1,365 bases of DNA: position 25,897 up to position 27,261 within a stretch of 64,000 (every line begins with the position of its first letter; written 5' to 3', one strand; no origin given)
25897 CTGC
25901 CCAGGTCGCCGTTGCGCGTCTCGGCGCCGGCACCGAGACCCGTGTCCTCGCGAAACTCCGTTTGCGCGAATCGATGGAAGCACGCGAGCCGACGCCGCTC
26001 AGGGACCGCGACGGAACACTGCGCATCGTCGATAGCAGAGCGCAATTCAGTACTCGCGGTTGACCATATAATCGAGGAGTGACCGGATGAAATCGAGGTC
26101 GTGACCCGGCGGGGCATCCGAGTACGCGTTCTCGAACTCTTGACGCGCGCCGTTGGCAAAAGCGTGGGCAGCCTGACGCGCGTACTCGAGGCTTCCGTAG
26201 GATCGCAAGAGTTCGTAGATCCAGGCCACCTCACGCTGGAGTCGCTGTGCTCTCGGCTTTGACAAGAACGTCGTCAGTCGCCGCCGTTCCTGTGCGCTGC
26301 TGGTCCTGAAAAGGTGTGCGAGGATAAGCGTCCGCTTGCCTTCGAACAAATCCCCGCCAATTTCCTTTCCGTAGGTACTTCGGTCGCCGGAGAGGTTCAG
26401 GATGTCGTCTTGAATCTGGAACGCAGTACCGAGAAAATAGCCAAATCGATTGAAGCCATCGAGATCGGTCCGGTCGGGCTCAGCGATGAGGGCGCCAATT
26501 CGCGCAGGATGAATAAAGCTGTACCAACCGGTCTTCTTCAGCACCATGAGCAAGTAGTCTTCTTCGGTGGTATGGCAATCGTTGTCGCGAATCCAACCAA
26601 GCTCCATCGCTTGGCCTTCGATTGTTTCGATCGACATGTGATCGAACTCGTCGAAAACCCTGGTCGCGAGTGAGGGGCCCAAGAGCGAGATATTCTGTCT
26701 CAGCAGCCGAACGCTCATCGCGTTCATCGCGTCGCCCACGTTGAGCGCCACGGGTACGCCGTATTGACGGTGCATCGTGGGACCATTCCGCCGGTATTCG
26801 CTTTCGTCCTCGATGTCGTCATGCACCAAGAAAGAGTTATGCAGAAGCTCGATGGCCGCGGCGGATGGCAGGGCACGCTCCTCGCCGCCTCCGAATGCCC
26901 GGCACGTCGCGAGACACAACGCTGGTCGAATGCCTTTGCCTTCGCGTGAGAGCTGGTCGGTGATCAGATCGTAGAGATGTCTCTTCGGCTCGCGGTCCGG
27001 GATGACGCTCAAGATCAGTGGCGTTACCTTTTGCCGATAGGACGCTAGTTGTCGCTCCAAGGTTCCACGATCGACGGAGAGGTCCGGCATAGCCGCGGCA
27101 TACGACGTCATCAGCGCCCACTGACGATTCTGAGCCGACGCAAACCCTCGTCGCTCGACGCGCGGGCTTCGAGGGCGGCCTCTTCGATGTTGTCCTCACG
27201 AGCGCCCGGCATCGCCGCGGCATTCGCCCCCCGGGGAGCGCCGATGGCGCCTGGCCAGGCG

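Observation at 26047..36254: Encapsulin shell gene in a tightly coupled operon lacking every canonical cargo type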

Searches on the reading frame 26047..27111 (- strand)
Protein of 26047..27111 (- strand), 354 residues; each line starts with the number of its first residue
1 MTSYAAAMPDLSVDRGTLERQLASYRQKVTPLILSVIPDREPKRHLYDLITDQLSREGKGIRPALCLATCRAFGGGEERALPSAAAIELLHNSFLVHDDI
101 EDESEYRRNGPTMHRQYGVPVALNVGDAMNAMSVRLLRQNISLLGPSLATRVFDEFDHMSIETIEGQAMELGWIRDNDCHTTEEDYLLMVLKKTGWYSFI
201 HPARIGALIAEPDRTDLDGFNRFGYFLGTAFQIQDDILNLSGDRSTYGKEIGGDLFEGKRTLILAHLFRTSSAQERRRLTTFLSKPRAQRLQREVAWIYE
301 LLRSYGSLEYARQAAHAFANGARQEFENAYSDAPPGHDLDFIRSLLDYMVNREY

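Call 3: search_protein_families(library=pfam, proteins=[window:26047-27111:-], max_evalue=0.01)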
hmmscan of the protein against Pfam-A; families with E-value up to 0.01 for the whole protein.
window:26047-27111:- (354 aa): 1 family
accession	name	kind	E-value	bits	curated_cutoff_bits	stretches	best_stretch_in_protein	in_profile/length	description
PF00348.22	polyprenyl_synt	-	3.8e-63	213.5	27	1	45-299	3-248/251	Polyprenyl synthetase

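Call 4: search_protein_families(library=ncbifam, proteins=[window:26047-27111:-], max_evalue=0.01)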
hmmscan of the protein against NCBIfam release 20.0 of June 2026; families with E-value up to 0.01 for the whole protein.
window:26047-27111:- (354 aa): 16 families
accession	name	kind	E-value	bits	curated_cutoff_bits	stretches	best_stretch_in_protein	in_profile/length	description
NF041169.1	f2_encap_cargo4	exception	1.9e-58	198.3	450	1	56-343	48-326/334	family 2 encapsulin nanocompartment cargo protein polyprenyl transferase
NF040698.1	IdsA_Meth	equivalog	1.9e-57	194.9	468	1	21-353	6-327/328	short chain isoprenyl diphosphate synthase IdsA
NF041003.1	GGPP_syn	equivalog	1.5e-55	188.6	500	1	43-352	25-324/326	geranylgeranyl diphosphate synthase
NF045549.1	GGPPsyn_IdsB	equivalog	1.8e-36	125.9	475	1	56-322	63-321/346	geranylgeranyl diphosphate synthase IdsB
NF045485.1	FPPsyn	subfamily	1.7e-35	122.6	275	1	33-277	12-255/288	farnesyl diphosphate synthase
NF008140.0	PRK10888.1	equivalog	2.6e-34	119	412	1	54-322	40-295/323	octaprenyl diphosphate synthase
NF040789.2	gerfarn_diphsyn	equivalog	2.7e-33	115.6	560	1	26-354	15-345/345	geranylfarnesyl diphosphate synthase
NF042417.1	NPPPS_Mycobact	equivalog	8.5e-33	113.8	600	1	57-352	55-333/335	nonaprenyl/(2E,6E)-farnesyl/geranylgeranyl diphosphat synthase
NF045685.1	GGPPSynCrtE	equivalog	7.1e-29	100.8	460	1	20-262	5-247/293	geranylgeranyl diphosphate synthase CrtE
TIGR02748.1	GerC3_HepT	equivalog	1.4e-26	93.4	456.55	1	51-353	36-318/319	heptaprenyl diphosphate synthase component II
TIGR02749.1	prenyl_cyano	equivalog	8.4e-25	87.5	383.2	1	54-335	40-306/322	solanesyl diphosphate synthase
NF045628.1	HxpDPsynlarge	equivalog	1.2e-24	86.9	500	1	47-353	24-310/311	hexaprenyl-diphosphate synthase large subunit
NF040627.1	GFPS_Meth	equivalog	4.8e-24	85.3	600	1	51-240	33-210/285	geranylfarnesyl diphosphate synthase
NF042416.1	GFPPS_Mycobact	equivalog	3.3e-23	82.2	600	1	52-319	36-318/350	bifunctional (2E,6E)-farnesyl/geranyl diphosphate synthase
NF007877.0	PRK10581.1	equivalog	7.8e-21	74.5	321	1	57-262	43-250/299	(2E,6E)-farnesyl diphosphate synthase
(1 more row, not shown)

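Call 28: search_solved_structures(query=window:26047-27111:-, max_evalue=1e-20)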
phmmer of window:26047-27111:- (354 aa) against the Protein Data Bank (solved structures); distinct sequences matched with E-value up to 1e-20: 36.
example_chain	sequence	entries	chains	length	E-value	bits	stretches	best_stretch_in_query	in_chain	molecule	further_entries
1wmw_A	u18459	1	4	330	7.9e-55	189.7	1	42-352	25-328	geranylgeranyl diphosphate synthetase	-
1wy0_A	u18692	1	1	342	4.1e-43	151.2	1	29-325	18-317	geranylgeranyl pyrophosphate synthetase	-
5jfq_A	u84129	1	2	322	4.3e-40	141.2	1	29-353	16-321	Geranylgeranyl Pyrophosphate Synthetase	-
3wjk_A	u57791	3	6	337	3.8e-31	111.8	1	55-322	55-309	Octaprenyl diphosphate synthase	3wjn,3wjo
5ze6_A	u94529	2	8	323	4.6e-31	111.6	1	55-322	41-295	Octaprenyl diphosphate synthase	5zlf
4dhd_A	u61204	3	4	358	1.5e-30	109.9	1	50-354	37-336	Polyprenyl synthetase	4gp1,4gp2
6kd7_A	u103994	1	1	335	2e-30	109.5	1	35-266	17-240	Polyprenyl synthetase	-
3nf2_A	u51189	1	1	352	2.4e-28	102.6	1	58-277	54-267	Putative polyprenyl synthetase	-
4lob_A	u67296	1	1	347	1.9e-27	99.6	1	56-325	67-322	Polyprenyl synthetase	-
4jxn_A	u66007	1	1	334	2.9e-26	95.8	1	22-352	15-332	Octaprenyl-diphosphate synthase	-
5e8h_A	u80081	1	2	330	1.2e-25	93.8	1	36-276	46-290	Geranylgeranyl pyrophosphate synthase 3, chloroplastic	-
5xn5_A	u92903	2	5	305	1.2e-25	93.8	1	35-262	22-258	Os07g0580900 protein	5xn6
5e8l_A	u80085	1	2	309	1.5e-25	93.4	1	29-262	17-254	Heterodimeric geranylgeranyl pyrophosphate synthase large subunit 1, chloroplastic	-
9imq_A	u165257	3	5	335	2.1e-25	93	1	48-352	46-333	Nonaprenyl diphosphate synthase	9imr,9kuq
3mzv_A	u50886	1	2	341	4.2e-25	91.9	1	47-352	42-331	Decaprenyl diphosphate synthase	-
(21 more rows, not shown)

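Call 83: search_protein_families(library=padloc, proteins=[window:26047-27111:-], max_evalue=0.001)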
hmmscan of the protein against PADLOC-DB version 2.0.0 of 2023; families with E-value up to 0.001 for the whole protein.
window:26047-27111:- (354 aa): 0 families
